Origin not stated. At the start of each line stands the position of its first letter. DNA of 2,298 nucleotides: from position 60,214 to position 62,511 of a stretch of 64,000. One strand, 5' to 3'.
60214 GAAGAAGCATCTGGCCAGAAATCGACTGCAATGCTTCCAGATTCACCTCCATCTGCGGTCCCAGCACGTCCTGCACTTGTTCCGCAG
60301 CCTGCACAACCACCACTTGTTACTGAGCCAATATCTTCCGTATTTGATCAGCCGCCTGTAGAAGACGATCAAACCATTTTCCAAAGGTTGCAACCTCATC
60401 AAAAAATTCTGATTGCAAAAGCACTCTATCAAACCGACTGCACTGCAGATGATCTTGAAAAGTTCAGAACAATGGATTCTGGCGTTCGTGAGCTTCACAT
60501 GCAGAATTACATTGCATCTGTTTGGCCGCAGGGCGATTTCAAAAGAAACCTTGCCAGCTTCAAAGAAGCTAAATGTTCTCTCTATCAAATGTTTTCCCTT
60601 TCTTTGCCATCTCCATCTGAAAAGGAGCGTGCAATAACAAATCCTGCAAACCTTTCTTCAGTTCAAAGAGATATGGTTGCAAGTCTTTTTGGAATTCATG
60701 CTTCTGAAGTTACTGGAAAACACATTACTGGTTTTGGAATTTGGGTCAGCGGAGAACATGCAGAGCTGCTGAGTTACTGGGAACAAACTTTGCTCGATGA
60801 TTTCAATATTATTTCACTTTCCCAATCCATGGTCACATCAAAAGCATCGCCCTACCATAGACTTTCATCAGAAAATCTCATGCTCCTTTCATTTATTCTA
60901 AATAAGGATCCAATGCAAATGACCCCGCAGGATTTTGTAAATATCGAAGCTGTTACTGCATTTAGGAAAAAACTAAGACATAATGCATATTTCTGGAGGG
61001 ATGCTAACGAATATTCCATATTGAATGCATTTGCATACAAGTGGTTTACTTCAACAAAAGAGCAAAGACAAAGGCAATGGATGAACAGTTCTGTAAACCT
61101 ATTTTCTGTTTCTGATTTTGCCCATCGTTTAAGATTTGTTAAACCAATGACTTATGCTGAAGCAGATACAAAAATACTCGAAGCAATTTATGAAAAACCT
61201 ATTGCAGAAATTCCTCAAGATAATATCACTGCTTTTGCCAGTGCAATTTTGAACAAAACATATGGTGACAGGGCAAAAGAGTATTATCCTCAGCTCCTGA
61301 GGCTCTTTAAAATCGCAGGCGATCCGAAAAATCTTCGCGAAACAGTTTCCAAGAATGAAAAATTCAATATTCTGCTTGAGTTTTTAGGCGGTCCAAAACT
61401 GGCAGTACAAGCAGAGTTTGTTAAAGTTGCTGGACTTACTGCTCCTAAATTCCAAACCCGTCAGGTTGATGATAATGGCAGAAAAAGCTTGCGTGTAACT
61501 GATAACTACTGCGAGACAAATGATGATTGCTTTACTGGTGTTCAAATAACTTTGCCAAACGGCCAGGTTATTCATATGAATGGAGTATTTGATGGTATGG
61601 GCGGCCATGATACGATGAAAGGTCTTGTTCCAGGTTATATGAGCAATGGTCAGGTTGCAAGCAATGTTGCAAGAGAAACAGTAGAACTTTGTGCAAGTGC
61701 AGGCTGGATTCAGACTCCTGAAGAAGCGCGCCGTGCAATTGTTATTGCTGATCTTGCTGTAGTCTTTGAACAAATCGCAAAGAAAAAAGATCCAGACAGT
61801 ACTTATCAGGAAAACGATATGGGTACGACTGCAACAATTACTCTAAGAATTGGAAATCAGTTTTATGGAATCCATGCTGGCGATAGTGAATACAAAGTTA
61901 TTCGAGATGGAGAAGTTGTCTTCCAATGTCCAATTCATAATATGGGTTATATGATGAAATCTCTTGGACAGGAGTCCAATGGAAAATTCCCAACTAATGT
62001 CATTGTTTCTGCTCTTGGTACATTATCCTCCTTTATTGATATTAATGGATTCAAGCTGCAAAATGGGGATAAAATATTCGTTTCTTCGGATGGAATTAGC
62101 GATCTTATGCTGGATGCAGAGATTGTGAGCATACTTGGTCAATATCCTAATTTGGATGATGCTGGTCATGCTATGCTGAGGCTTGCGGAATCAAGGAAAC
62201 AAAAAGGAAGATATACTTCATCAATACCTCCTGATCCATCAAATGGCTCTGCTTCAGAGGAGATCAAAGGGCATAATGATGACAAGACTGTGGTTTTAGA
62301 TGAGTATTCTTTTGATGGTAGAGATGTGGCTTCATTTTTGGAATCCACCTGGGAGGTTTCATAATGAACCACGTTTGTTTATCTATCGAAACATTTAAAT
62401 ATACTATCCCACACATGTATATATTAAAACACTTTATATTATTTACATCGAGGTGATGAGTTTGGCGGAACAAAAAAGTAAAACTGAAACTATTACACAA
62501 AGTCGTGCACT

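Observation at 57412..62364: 1650-aa protein whose only recognisable part is a C-terminal PP2C phosphatase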

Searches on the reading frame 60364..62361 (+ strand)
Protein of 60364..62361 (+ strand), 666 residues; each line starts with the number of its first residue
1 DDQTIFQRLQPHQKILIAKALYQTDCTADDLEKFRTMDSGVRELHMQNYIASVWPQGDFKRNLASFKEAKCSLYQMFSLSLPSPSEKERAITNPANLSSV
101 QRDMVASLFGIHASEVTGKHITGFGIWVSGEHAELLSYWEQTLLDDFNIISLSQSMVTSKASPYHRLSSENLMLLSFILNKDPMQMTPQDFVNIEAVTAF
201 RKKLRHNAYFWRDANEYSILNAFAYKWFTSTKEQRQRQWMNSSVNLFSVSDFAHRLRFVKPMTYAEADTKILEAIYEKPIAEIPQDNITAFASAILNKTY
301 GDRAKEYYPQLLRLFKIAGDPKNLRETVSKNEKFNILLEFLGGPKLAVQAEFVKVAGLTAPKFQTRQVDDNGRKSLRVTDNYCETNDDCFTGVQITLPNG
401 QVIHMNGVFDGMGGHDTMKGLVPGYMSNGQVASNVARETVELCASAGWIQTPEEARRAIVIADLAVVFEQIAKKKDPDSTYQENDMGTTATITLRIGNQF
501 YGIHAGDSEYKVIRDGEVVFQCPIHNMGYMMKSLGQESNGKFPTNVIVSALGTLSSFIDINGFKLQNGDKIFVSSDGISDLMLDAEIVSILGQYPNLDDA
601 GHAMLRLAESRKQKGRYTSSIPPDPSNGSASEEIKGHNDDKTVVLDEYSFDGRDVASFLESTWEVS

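Call 32: predict_structure(alignment_id=A2)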
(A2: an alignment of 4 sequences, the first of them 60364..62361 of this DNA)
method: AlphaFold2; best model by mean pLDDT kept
length: 666 residues; sequences in the alignment: 4
mean_pLDDT: 34.7   pTM: 0.24
mean pLDDT of the five models: 34.7, 33.1, 32.1, 32.0, 31.6
residues with pLDDT >= 90: 0; 70-90: 17; 50-70: 57; < 50: 592
segments of 3 or more residues with pLDDT < 50: 1-37, 39-79, 123-181, 188-226, 228-230, 234-262, 290-666
pLDDT, mean of each block of 10 residues (from residue 1): 37 40 38 44 40 33 39 43 64 72 55 71 45 38 32 29 36 44 50 35 29 31 46 46 33 43 52 57 59 36 30 34 36 37 25 21 27 28 23 27 23 21 25 38 38 40 36 30 25 26 25 21 23 24 21 20 19 20 29 34 36 27 29 22 19 24 22
secondary structure, 60 per line:
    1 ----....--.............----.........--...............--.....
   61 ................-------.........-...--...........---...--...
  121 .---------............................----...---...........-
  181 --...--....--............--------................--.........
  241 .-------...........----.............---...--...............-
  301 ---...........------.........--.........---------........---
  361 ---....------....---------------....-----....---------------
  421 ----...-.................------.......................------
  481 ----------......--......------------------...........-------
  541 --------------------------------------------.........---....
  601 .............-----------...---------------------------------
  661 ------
elements in order (helices of 4 or more, strands of 3 or more residues): H5-8 H11-23 H28-36 H39-53 H56-76 H84-92 H99-109 H118-121 H131-158 H169-179 H188-191 H194-205 H214-229 H232-241 H249-259 H264-276 H285-299 H304-314 H321-329 H332-340 H350-357 E364-367 E374-377 E393-396 E402-405 H429-445 H452-474 E491-496 E499-504 H523-533 H585-593 H597-613

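Call 47: find_homologous_proteins(query=A3, max_evalue=1e-10)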
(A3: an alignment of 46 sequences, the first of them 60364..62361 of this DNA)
Query A3 (46 sequences) (666 aa, profile of the alignment): 252 proteins with E <= 1e-10 among 8000 candidates; the best 120 are listed.
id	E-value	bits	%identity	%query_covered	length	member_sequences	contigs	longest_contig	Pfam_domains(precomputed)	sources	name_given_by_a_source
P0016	0.0e+0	1341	31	63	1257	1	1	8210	PF13672.12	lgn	-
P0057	0.0e+0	1252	30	63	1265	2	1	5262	PF13672.12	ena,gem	-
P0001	0.0e+0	1147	100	100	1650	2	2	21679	-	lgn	-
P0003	0.0e+0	1147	86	100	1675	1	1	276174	-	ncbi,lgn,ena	-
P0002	0.0e+0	1142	90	100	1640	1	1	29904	-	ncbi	ncbi:MAG: hypothetical protein ABH983_06190 [Candidatus Micrarchaeota archaeon]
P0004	0.0e+0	1124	76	100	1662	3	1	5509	-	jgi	-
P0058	0.0e+0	1068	32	97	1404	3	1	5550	PF00481.27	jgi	jgi:serine/threonine protein phosphatase PrpC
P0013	2.0e-226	773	36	63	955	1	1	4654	PF13672.12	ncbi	-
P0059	4.9e-21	93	28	37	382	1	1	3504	PF13672.12,PF00481.27,PF07228.18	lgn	-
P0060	1.6e-19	88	27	37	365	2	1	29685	PF13672.12,PF00481.27,PF07228.18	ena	-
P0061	6.8e-19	86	27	34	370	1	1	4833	PF13672.12,PF00481.27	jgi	jgi:PPM family protein phosphatase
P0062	1.0e-18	85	25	28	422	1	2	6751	PF13672.12,PF00027.36,PF00481.27,PF07228.18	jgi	jgi:PPM family protein phosphatase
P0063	3.6e-18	83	31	32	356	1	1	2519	PF13672.12,PF00481.27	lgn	-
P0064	4.0e-18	83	26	26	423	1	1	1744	PF13672.12,PF00027.36,PF00481.27,PF07228.18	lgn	-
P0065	1.6e-17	81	23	32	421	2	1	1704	PF13672.12,PF00027.36,PF00481.27,PF07228.18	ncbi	-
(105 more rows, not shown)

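Call 59: predict_structure(alignment_id=A3)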
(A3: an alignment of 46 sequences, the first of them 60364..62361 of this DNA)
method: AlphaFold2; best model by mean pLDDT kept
length: 666 residues; sequences in the alignment: 46
mean_pLDDT: 89.5   pTM: 0.86
mean pLDDT of the five models: 89.5, 88.8, 88.3, 88.0, 87.9
residues with pLDDT >= 90: 478; 70-90: 128; 50-70: 34; < 50: 26
segments of 3 or more residues with pLDDT < 50: 209-221, 655-666
pLDDT, mean of each block of 10 residues (from residue 1): 93 98 96 97 98 93 96 97 97 97 91 90 92 83 73 86 71 84 88 89 59 43 69 88 88 94 87 95 94 95 92 94 94 96 92 94 95 94 95 96 97 69 82 97 97 98 97 93 94 97 98 98 94 84 85 96 98 97 97 97 98 93 82 92 97 52 39
secondary structure, 60 per line:
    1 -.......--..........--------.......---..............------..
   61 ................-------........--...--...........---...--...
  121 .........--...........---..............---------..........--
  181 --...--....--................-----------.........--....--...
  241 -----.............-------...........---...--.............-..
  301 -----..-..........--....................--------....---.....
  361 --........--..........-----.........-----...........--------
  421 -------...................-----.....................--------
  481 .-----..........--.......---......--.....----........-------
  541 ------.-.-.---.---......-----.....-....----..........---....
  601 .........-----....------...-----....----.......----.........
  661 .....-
elements in order: H2-8 H11-20 H29-35 H39-52 H59-76 H84-91 H99-109 H118-129 H132-142 H146-159 H169-178 H188-191 H194-209 H221-229 H232-235 H246-258 H266-276 H285-297 H309-318 H321-340 E349-352 E356-360 E363-370 E373-382 E388-396 E402-412 H428-446 H452-472 E487-496 E499-505 E509-514 E517-521 H527-533 E559-564 E570-574 H576-579 H584-593 H597-609 E615-618 E633-636 E641-647 H652-665

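Call 63: fold_search(model_id=the predicted structure, library=pdb)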
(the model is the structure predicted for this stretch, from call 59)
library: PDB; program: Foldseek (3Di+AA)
matches with E <= 10: 346; with E <= 0.001: 135
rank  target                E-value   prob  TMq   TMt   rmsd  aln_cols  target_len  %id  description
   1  2j86_B                5.5e-12  1.00  0.29  0.78   5.1       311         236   23  Structural analysis of the PP2C Family Phosphatase tPphA of Thermosynechococcus elongatus (released 2007-11-06)
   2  2j86_A                1.6e-11  1.00  0.30  0.80   4.2       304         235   21  Structural analysis of the PP2C Family Phosphatase tPphA of Thermosynechococcus elongatus (released 2007-11-06)
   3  2pk0_C                2.8e-11  1.00  0.31  0.77   4.8       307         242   20  Structure of the S. agalactiae serine/threonine phosphatase at 2.65 resolution (released 2007-06-12)
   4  2pk0_D                3.2e-11  1.00  0.31  0.77   4.9       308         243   19  Structure of the S. agalactiae serine/threonine phosphatase at 2.65 resolution (released 2007-06-12)
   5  2y09                  3.8e-11  1.00  0.30  0.79   4.3       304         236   22  The cyanobacterial PP2C-like phosphatase tPphA requires three metals in the catalytic center for efficient catalysis (released 2011-02-09)
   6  2pk0_A                1.1e-10  1.00  0.31  0.76   4.9       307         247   20  Structure of the S. agalactiae serine/threonine phosphatase at 2.65 resolution (released 2007-06-12)
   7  2j82                  1.5e-10  1.00  0.29  0.82   4.1       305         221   21  Structural analysis of the PP2C Family Phosphatase tPphA from Thermosynechococcus elongatus (released 2007-11-06)
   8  5d2u                  2.1e-10  1.00  0.30  0.80   4.0       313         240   22  Crystal structure of tPphA Variant - H39A (released 2016-05-04)
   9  5iti                  2.8e-10  1.00  0.30  0.77   4.6       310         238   22  A cynobacterial PP2C (tPphA) structure (released 2016-05-04)
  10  2xzv                  3.3e-10  1.00  0.30  0.78   4.3       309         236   21  The cyanobacterial PP2C-like phosphatase tPphA requires three metals in the catalytic center for efficient catalysis (released 2011-02-09)
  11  2cm1                  6.0e-10  1.00  0.30  0.79   4.6       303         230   19  Crystal structure of the catalytic domain of serine threonine protein phosphatase PstP in complex with 2 Manganese ions. (released 2007-06-12)
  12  1txo_A                1.0e-09  1.00  0.30  0.78   4.7       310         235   19  Crystal structure of the Mycobacterium tuberculosis serine/threonine phosphatase PstP/Ppp at 1.95 A. (released 2004-11-23)
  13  1txo_B                2.2e-09  1.00  0.29  0.75   5.1       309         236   19  Crystal structure of the Mycobacterium tuberculosis serine/threonine phosphatase PstP/Ppp at 1.95 A. (released 2004-11-23)
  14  6ihw                  9.1e-09  1.00  0.28  0.69   5.9       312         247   19  Crystal structure of bacterial serine phosphatase bearing R161K mutation (released 2019-08-07)
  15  6ihr                  1.0e-08  1.00  0.29  0.70   6.0       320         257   19  Crystal structure of bacterial serine phosphatase with His tag (released 2019-08-07)
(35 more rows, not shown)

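Call 66: fold_search(model_id=the predicted structure, library=viral)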
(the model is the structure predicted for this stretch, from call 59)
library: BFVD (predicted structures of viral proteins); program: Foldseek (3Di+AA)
matches with E <= 10: 223; with E <= 0.001: 18
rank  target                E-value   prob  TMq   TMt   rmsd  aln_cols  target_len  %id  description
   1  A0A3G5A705            3.8e-09  1.00  0.23  0.20  29.2       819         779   11  PPM-type phosphatase domain-containing protein [Homavirus sp.]
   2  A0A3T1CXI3            2.8e-08  1.00  0.28  0.46   7.2       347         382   15  Protein phosphatase 2C [Acanthamoeba castellanii medusavirus J1]
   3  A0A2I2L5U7            7.5e-08  1.00  0.25  0.52   8.2       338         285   14  Serine/threonine phosphatase 2C (PP2C) [Orpheovirus IHUMI-LCC2]
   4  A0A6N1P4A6            1.3e-07  1.00  0.26  0.45   6.3       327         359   15  PPM-type phosphatase domain-containing protein [Tupanvirus soda lake]
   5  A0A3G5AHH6            1.5e-07  1.00  0.29  0.48  10.5       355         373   14  Phosphatase 2C [Sylvanvirus sp.]
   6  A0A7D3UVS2            2.9e-07  1.00  0.27  0.56   6.4       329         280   12  (no name in the UniProt tables at hand)
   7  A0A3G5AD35            3.4e-07  1.00  0.25  0.56   9.7       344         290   14  Protein phosphatase 2c-like protein (Fragment) [Satyrvirus sp.]
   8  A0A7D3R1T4            4.6e-07  1.00  0.24  0.54   9.3       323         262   14  Protein phosphatase 2c family protein [Fadolivirus FV1/VV64]
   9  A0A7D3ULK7            5.2e-07  1.00  0.25  0.38   9.8       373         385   12  (no name in the UniProt tables at hand)
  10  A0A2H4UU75            5.5e-07  1.00  0.25  0.39  11.2       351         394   14  protein-serine/threonine phosphatase [Bodo saltans virus]
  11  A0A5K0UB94            5.7e-07  1.00  0.24  0.36  26.1       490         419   13  Probable protein phosphatase 2C T23F11.1 [Yasminevirus sp. GU-2018]
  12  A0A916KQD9            1.1e-06  1.00  0.24  0.61   7.6       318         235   13  Protein phosphatase 2C [Mythimna separata entomopoxvirus 'L']
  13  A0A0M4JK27            1.1e-06  1.00  0.26  0.39  11.0       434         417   12  (no name in the UniProt tables at hand)
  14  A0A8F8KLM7            6.4e-06  1.00  0.22  0.42  13.5       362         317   12  protein-serine/threonine phosphatase [Clandestinovirus]
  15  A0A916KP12            2.5e-05  1.00  0.24  0.41  14.5       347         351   12  Protein phosphatase 1B [Adoxophyes honmai entomopoxvirus 'L']
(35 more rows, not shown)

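Call 84: find_related_loci(query=A6, collection=genome_contigs, flank=6000)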
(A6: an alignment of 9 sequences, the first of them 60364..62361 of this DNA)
Query A6 (666 aa) in genome_contigs; peptide patterns used: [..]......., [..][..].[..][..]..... (x = any residue, [..] = any of these).
600 stretches matched a pattern (row limit reached: there are more); 135 encode a relative of the query (tblastn E <= 1e-3); the best 80 are kept; 80 distinct loci.
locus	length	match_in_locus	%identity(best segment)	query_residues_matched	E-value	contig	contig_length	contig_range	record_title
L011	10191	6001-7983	76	1-659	0e+0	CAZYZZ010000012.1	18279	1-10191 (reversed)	MAG TPA_asm: Candidatus Micrarchaeota archaeon isolate binchicken_co334_56 genome assembly, contig: NODE_5273_length_182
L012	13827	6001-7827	33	2-646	3e-105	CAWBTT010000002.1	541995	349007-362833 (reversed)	MAG: uncultured Candidatus Micrarchaeota archaeon isolate MFD03804.bin.2.25 genome assembly, contig: contig_19071, whole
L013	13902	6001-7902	29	3-645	7e-83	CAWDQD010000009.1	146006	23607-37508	MAG: uncultured Candidatus Micrarchaeota archaeon isolate MFD01689.bin.1.58 genome assembly, contig: contig_37631, whole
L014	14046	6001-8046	25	2-645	2e-48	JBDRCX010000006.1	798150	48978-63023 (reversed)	MAG: Candidatus Micrarchaeota archaeon isolate MEGAHIT-group-1.22 k141_4153033, whole genome shotgun sequence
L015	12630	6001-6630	27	408-627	2e-11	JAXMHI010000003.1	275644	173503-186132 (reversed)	MAG: bacterium isolate STL-UBA2 C4.194.fa-3, whole genome shotgun sequence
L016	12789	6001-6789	26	384-638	6e-10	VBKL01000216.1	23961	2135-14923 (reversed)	MAG: Deltaproteobacteria bacterium isolate DP_8 14_1009_02_20cm_scaffold_1034, whole genome shotgun sequence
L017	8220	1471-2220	27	408-645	5e-11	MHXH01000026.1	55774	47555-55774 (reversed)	MAG: Parcubacteria group bacterium RIFCSPLOWO2_01_FULL_48_18 rifcsplowo2_01_scaffold_857, whole genome shotgun sequence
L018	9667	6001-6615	27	408-610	8e-11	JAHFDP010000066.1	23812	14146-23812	MAG: Deltaproteobacteria bacterium isolate nzgw248 NODE_1196_length_23813_cov_4.425165, whole genome shotgun sequence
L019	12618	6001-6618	29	407-605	3e-10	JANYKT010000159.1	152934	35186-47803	MAG: Deltaproteobacteria bacterium isolate GL140_5_metabinner_43_sub GL140_5_k141_3303766, whole genome shotgun sequence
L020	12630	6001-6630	29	408-610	3e-10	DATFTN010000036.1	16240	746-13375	MAG TPA_asm: Myxococcales bacterium isolate SMAG_U9411 k141_1427330, whole genome shotgun sequence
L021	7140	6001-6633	28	407-610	7e-10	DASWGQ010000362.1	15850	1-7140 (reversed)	MAG TPA_asm: Myxococcales bacterium isolate SMAG_U2820 k141_1752866, whole genome shotgun sequence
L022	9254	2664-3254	27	404-594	9e-10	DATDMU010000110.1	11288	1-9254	MAG TPA_asm: Myxococcales bacterium isolate SMAG_U419 k141_1505138, whole genome shotgun sequence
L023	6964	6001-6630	28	408-610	9e-10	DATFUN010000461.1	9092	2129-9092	MAG TPA_asm: Myxococcales bacterium isolate SMAG_U9438 k141_1687006, whole genome shotgun sequence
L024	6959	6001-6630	28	408-610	9e-10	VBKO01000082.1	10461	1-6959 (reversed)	MAG: Deltaproteobacteria bacterium isolate DP_11 14_0927_12_40cm_scaffold_8833_e:267, whole genome shotgun sequence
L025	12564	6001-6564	24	407-608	1e-9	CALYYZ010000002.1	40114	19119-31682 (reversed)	MAG: uncultured Ruminococcus sp. isolate SRR14474043_bin.1_metaWRAP_v1.3_MAG genome assembly, contig: ERZ9423908.204, wh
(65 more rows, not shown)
